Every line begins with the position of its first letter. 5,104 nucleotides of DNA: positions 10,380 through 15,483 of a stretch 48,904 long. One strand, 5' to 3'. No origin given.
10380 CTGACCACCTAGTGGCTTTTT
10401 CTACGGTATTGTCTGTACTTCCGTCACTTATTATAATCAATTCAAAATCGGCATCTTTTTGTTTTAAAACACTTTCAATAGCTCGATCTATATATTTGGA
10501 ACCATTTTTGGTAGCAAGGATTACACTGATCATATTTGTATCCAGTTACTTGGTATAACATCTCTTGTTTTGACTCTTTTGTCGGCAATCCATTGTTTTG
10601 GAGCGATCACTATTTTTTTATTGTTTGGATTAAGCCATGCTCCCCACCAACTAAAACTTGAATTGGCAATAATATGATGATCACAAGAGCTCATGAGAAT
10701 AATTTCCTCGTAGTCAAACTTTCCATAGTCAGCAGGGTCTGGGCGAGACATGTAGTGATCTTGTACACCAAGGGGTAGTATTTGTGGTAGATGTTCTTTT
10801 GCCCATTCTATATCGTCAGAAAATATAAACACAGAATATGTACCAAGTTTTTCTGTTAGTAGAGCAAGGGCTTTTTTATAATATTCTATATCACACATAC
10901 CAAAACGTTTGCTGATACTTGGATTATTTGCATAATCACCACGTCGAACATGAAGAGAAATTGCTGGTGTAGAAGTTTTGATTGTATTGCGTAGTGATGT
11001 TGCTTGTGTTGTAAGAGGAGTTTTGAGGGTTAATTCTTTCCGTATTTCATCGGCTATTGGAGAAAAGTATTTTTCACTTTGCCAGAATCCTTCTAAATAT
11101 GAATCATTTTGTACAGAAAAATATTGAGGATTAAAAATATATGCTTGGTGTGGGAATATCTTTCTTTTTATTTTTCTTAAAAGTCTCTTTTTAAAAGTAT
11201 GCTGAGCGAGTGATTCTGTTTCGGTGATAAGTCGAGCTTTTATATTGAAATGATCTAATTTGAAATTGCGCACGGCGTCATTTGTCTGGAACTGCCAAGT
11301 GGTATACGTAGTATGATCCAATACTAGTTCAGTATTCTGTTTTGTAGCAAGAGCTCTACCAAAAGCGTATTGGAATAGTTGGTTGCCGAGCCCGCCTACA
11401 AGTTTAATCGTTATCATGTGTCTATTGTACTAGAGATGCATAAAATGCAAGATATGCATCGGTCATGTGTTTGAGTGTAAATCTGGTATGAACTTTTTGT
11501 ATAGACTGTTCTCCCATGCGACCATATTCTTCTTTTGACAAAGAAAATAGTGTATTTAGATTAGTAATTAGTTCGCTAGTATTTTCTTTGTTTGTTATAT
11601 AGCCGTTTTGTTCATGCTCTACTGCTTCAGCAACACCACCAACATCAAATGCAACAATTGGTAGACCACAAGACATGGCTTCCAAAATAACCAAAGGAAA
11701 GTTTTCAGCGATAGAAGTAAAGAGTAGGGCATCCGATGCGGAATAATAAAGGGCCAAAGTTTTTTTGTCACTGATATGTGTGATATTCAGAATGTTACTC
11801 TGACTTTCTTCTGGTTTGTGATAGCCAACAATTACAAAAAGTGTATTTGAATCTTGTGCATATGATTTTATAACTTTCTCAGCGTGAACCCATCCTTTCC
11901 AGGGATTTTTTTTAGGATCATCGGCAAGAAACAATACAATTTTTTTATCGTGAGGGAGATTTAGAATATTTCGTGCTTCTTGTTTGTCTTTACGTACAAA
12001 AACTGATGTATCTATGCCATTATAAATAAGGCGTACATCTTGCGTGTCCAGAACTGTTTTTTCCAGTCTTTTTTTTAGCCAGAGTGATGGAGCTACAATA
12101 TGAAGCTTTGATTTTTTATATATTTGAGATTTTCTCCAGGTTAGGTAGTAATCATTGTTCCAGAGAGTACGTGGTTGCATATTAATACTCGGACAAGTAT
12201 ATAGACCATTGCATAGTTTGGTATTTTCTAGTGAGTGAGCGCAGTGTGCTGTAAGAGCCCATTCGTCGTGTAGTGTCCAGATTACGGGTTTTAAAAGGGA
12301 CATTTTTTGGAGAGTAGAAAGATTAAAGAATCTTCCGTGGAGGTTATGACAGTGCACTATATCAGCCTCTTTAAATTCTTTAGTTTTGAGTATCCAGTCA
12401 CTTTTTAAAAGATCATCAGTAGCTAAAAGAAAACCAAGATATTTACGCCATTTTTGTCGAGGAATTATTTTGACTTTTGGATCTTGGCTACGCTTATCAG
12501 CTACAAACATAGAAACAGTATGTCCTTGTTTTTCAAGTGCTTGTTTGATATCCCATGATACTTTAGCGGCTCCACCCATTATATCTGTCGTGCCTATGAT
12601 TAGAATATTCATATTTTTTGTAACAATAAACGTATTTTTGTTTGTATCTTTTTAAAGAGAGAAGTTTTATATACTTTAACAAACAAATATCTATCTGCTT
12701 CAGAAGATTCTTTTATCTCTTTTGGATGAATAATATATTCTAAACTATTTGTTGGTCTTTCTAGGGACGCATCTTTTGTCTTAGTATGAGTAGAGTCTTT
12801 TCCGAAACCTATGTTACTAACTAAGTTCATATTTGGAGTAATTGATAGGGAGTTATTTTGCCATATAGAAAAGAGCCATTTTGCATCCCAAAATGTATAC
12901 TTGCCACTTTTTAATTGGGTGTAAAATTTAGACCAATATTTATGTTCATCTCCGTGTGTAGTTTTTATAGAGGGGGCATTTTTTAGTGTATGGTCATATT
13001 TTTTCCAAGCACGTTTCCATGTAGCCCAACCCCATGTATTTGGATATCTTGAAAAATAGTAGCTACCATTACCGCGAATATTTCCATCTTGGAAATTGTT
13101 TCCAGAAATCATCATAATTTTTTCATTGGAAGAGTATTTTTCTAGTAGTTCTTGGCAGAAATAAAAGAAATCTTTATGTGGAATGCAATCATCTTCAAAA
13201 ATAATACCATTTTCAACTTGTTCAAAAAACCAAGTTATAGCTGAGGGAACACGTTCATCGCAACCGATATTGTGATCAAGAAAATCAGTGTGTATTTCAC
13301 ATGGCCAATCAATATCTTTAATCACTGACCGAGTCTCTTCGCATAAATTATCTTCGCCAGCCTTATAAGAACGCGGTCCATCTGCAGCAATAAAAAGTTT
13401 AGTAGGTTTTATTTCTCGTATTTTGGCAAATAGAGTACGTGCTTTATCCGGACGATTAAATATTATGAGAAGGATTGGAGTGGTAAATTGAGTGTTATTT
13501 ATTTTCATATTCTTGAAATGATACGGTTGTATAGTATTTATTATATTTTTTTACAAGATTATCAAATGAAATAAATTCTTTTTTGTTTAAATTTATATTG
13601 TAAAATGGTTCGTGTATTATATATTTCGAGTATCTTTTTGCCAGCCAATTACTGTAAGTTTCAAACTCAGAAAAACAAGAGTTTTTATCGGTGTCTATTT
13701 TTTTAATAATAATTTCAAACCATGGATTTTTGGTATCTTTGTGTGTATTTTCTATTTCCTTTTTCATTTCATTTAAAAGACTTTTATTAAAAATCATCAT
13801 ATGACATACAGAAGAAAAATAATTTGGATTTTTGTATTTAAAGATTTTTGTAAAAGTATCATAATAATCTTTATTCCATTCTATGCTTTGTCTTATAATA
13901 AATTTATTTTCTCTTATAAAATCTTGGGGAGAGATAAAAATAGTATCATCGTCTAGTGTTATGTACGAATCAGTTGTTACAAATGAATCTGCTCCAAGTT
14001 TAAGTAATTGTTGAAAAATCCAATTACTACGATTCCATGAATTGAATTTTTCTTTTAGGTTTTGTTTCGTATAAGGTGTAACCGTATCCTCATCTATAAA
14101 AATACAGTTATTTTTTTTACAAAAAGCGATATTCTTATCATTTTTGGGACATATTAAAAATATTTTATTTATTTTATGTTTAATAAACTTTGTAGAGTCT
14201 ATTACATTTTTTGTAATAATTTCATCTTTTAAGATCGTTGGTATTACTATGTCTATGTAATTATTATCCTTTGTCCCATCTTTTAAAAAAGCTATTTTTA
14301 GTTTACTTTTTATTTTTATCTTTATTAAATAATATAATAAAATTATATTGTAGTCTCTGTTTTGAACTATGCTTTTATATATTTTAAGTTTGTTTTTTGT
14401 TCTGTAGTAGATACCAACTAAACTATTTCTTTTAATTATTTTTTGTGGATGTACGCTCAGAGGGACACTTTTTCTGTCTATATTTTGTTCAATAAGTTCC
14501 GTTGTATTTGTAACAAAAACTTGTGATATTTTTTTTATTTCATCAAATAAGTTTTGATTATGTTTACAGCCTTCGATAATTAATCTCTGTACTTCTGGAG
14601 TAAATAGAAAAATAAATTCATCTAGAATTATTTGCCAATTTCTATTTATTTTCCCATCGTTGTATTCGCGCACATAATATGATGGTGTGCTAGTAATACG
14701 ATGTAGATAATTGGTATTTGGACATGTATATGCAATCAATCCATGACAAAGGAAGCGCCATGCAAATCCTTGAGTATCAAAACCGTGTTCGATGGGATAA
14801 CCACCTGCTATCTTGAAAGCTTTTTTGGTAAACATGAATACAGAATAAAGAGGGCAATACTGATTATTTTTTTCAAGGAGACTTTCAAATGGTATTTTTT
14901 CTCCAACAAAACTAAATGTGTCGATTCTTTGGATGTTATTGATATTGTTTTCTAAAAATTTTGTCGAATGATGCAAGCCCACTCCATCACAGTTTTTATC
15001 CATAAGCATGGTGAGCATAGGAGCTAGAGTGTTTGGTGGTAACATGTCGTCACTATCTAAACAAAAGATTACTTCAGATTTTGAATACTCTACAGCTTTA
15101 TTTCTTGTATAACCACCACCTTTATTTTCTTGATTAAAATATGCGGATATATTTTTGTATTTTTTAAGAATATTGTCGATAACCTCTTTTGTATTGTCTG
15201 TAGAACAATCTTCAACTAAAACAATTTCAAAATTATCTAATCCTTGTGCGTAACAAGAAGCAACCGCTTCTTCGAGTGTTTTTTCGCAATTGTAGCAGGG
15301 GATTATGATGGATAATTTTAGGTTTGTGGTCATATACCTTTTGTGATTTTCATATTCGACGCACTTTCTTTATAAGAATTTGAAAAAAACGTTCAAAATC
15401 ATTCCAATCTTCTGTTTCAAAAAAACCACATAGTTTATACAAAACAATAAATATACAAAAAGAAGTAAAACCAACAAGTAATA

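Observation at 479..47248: Six self-contained, G+C-richer ORF cassettes with canonical AAGGAG SDs, scattered among SD-less AT-rich housekeeping genes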

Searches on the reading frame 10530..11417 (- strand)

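Call 13: search_protein_families(library=pfam, proteins=[window:10530-11417:-], max_evalue=0.00001)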
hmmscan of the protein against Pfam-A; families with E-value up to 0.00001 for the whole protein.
window:10530-11417:- (295 aa): 1 family
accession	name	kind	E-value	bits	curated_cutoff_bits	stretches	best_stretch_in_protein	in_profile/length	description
PF01531.22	Glyco_transf_11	-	2.3e-37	129.3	23.9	1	3-295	34-297/298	Glycosyl transferase family 11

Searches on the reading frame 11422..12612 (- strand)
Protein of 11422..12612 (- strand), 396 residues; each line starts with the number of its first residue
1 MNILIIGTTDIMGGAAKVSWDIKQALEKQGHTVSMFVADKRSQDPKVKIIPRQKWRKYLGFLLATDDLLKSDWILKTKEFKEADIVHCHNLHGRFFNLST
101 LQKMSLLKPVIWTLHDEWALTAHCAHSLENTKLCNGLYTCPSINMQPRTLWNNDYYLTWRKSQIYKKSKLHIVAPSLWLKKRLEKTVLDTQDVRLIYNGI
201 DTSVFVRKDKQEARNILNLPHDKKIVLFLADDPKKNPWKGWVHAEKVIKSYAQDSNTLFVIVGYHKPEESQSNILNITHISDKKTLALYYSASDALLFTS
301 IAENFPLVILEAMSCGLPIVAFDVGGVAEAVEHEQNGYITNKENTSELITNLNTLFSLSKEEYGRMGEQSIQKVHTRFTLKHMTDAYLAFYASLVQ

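Call 13: search_protein_families(library=pfam, proteins=[window:11422-12612:-], max_evalue=0.00001)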
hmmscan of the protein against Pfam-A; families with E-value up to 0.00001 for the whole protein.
window:11422-12612:- (396 aa): 4 families
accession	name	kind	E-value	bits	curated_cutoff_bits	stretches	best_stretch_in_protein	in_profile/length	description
PF00534.26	Glycos_transf_1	-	3.9e-25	88.8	26.4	1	209-371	1-170/172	Glycosyl transferases group 1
PF13692.12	Glyco_trans_1_4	-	2e-22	80.4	27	1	239-356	15-140/142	Glycosyl transferases group 1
PF13439.12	Glyco_transf_4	-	5.9e-18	65.9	28.5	1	12-203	1-169/170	Glycosyltransferase Family 4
PF20706.3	GT4-conflict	-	3.2e-06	26.8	26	1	280-340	269-324/385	Family 4 Glycosyltransferase in conflict systems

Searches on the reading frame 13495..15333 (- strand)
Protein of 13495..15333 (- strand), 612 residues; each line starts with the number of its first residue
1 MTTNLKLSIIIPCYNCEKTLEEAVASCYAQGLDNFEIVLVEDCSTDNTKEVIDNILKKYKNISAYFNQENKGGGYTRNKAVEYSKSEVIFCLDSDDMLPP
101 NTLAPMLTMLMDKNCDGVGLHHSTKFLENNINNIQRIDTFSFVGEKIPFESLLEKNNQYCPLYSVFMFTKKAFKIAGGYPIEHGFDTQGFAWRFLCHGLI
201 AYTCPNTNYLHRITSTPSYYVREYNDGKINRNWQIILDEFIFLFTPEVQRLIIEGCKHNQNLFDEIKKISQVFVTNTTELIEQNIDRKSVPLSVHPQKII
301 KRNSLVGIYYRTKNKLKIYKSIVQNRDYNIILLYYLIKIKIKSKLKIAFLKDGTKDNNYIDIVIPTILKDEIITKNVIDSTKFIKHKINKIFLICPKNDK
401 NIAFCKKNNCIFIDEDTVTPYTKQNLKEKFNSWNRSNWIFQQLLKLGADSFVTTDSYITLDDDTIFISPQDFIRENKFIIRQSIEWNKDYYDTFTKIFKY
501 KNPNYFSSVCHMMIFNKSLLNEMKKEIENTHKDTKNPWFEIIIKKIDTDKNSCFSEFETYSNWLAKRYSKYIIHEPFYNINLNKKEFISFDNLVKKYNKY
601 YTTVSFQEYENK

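Call 14: search_protein_families(library=pfam, proteins=[window:13495-15333:-], max_evalue=0.00001)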
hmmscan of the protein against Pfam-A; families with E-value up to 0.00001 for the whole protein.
window:13495-15333:- (612 aa): 4 families
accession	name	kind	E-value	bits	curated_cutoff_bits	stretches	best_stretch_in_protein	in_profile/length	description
PF00535.33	Glycos_transf_2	-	6.3e-34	117.8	23.3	1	8-153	1-146/168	Glycosyl transferase family 2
PF10111.15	Glyco_tranf_2_2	-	8.6e-13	48.8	27.3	1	8-179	1-181/276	Glycosyltransferase like family 2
PF13641.12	Glyco_tranf_2_3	-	3.1e-12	47.4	27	1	7-125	3-126/230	Glycosyltransferase like family 2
PF20102.4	DUF6492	-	1.1e-09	38.2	22.9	1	360-565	4-211/291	Family of unknown function (DUF6492)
